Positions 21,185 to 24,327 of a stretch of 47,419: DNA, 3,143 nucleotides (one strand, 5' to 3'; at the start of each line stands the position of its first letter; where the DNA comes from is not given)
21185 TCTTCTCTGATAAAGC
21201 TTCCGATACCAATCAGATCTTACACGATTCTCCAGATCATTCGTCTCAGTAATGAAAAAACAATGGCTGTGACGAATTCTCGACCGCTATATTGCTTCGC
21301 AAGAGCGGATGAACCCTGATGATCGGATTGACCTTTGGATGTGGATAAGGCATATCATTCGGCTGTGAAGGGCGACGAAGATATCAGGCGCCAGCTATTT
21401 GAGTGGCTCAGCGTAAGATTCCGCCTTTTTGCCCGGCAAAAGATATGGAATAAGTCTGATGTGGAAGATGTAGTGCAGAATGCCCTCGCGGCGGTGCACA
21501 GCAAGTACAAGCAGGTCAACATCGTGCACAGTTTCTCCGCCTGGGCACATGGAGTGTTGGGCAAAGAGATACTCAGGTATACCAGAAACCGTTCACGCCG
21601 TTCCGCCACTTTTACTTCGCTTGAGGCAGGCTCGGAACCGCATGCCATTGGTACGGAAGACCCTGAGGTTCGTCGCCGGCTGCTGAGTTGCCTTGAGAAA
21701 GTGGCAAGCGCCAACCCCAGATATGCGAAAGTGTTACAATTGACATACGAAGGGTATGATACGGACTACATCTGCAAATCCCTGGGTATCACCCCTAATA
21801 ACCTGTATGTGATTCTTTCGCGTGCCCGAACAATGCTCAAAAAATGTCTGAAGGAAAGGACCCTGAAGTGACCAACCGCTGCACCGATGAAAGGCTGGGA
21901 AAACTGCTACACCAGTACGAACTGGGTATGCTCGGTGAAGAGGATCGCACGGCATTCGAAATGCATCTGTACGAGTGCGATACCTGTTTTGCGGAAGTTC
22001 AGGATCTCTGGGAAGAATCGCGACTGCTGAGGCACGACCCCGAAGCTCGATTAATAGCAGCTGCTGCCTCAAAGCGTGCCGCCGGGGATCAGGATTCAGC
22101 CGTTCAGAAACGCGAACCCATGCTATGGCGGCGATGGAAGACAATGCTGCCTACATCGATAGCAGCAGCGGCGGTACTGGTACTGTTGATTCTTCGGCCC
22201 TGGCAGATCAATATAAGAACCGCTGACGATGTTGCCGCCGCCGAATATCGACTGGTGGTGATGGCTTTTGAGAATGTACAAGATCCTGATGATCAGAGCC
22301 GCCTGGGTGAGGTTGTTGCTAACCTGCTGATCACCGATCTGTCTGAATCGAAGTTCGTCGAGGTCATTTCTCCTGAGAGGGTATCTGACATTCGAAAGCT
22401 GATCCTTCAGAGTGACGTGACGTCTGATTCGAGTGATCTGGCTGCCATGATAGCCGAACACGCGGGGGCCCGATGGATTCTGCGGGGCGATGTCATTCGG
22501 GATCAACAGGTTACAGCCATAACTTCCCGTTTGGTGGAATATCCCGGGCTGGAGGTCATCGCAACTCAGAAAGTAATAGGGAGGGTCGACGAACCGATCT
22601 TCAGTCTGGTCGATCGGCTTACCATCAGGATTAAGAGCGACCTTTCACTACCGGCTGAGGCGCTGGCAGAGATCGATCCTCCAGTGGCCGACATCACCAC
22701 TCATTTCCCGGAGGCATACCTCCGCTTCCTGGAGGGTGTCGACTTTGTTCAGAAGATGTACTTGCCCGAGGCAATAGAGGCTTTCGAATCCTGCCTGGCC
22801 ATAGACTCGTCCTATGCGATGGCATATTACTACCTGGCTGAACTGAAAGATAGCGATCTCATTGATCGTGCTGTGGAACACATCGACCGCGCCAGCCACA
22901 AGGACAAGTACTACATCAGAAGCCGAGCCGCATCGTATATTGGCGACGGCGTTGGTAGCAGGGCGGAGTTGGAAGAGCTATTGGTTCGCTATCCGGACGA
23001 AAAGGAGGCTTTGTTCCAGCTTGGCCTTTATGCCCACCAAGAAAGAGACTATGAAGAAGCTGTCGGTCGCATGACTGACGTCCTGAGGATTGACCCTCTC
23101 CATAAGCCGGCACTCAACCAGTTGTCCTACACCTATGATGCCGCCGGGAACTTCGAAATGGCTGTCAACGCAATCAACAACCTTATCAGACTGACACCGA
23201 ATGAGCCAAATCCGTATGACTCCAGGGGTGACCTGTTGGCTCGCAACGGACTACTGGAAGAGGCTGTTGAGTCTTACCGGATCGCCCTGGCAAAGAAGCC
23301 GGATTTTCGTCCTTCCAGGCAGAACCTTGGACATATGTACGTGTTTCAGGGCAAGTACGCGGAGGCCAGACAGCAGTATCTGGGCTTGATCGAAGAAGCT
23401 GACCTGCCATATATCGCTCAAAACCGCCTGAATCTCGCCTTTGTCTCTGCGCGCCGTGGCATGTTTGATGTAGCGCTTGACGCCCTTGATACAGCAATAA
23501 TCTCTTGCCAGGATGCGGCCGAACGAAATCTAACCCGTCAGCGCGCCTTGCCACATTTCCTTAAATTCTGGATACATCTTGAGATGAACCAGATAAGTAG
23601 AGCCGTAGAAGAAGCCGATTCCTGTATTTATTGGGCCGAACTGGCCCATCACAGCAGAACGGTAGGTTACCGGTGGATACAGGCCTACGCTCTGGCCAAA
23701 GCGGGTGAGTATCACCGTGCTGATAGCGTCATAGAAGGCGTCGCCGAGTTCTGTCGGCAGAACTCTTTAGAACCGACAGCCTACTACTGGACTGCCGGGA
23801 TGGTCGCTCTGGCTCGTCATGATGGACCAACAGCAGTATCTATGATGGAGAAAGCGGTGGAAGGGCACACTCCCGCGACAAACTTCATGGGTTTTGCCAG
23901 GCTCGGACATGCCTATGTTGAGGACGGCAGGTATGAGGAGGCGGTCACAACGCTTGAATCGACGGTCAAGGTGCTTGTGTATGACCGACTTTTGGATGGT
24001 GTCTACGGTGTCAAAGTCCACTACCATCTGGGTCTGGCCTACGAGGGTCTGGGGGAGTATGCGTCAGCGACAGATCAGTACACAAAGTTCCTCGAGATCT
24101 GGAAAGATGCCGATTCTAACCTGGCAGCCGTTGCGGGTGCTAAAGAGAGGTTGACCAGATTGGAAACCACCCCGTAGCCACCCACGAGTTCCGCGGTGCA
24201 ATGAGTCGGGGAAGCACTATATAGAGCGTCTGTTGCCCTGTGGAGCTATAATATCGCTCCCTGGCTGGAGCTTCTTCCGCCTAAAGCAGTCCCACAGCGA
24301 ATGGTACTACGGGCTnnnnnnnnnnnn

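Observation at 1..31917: A ~32-kb island of co-oriented giant secreted proteins, five of them peptidases of four families, nine sharing one dockerin-like module: candidate cellulosome-like protease assembly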

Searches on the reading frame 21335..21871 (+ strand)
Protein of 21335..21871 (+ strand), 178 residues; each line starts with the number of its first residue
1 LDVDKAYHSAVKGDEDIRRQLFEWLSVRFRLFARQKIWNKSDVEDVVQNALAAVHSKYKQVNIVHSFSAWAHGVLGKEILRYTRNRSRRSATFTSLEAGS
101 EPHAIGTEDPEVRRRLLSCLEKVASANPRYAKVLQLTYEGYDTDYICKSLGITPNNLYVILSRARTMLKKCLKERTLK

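Call 12: search_protein_families(library=pfam, proteins=[window:21335-21871:+], max_evalue=0.001)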
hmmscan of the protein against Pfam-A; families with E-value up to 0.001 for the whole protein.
window:21335-21871:+ (178 aa): 3 families
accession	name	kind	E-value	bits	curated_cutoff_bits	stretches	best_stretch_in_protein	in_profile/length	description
PF04542.20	Sigma70_r2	-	1.4e-06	28.5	24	1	34-89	14-71/71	Sigma-70 region 2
PF07638.17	Sigma70_ECF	-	4.1e-05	24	21.1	1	11-171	12-182/185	ECF sigma factor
PF08281.18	Sigma70_r4_2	-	7.2e-05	22.8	25.7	1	127-168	12-54/54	Sigma-70, region 4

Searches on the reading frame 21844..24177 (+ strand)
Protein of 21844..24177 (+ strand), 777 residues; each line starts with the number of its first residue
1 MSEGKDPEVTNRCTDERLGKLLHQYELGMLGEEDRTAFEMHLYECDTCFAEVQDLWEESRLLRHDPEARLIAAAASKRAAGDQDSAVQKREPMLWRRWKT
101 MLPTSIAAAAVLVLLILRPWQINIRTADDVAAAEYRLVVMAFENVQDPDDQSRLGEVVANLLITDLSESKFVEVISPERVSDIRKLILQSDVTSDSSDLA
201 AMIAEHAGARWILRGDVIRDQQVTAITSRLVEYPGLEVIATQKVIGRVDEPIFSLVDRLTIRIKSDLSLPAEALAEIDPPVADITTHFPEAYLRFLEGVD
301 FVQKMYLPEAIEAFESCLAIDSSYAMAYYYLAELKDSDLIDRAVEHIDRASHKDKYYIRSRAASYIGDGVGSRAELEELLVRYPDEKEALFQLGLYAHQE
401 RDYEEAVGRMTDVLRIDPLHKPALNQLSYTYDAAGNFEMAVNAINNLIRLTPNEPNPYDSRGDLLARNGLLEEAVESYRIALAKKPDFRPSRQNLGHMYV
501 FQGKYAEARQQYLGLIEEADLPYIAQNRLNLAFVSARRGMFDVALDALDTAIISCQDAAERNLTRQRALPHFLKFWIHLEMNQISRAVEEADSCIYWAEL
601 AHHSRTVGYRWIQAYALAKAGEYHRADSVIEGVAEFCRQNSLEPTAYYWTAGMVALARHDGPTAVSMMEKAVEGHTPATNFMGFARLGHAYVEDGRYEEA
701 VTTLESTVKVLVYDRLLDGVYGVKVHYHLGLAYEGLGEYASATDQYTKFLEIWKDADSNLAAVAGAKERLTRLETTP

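Call 5: search_protein_families(library=pfam, proteins=[window:21844-24177:+], max_evalue=0.01)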
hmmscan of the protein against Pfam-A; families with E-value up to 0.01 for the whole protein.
window:21844-24177:+ (777 aa): 19 families
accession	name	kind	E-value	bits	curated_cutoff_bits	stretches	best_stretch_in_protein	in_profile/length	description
PF07719.23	TPR_2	-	1e-21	75.6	27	1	724-752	2-30/34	Tetratricopeptide repeat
PF13181.12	TPR_8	-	2.4e-19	68.2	25.7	0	423-453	3-33/34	Tetratricopeptide repeat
PF13431.12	TPR_17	-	3.9e-16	58.3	24.4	0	412-441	4-33/34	Tetratricopeptide repeat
PF14559.12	TPR_19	-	7.4e-16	58.7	25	1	398-455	2-59/68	Tetratricopeptide repeat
PF13432.12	TPR_16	-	2.1e-15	57.3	32.7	2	367-407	11-51/65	Tetratricopeptide repeat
PF13176.12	TPR_7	-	3.9e-15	55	27.9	0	685-708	3-26/36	Tetratricopeptide repeat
PF13414.12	TPR_11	-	2.9e-14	52.9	26.8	0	307-333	10-36/42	TPR repeat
PF00515.34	TPR_1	-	1.5e-13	50.4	27.8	0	724-752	2-30/34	Tetratricopeptide repeat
PF13428.12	TPR_14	-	4.4e-13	48.9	23.5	0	456-496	2-42/44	Tetratricopeptide repeat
PF13424.12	TPR_12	-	1.2e-11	45.1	30.1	1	686-754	8-76/77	Tetratricopeptide repeat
PF13371.12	TPR_9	-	4.7e-09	36.6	35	1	431-487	5-61/73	Tetratricopeptide repeat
PF13174.12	TPR_6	-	4.6e-06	27.4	26.3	0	727-751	4-28/33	Tetratricopeptide repeat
PF09976.15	TPR_21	-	2e-05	24.8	25.5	0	456-486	147-177/193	Tetratricopeptide repeat-like domain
PF14561.12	TPR_20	-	3e-05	24.7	25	1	374-418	9-53/90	Tetratricopeptide repeat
PF24575.1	TPR_Slam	-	4.1e-05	24.4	35.2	1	462-511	54-103/104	Surface lipoprotein assembly modifier, N-terminal TPR repeats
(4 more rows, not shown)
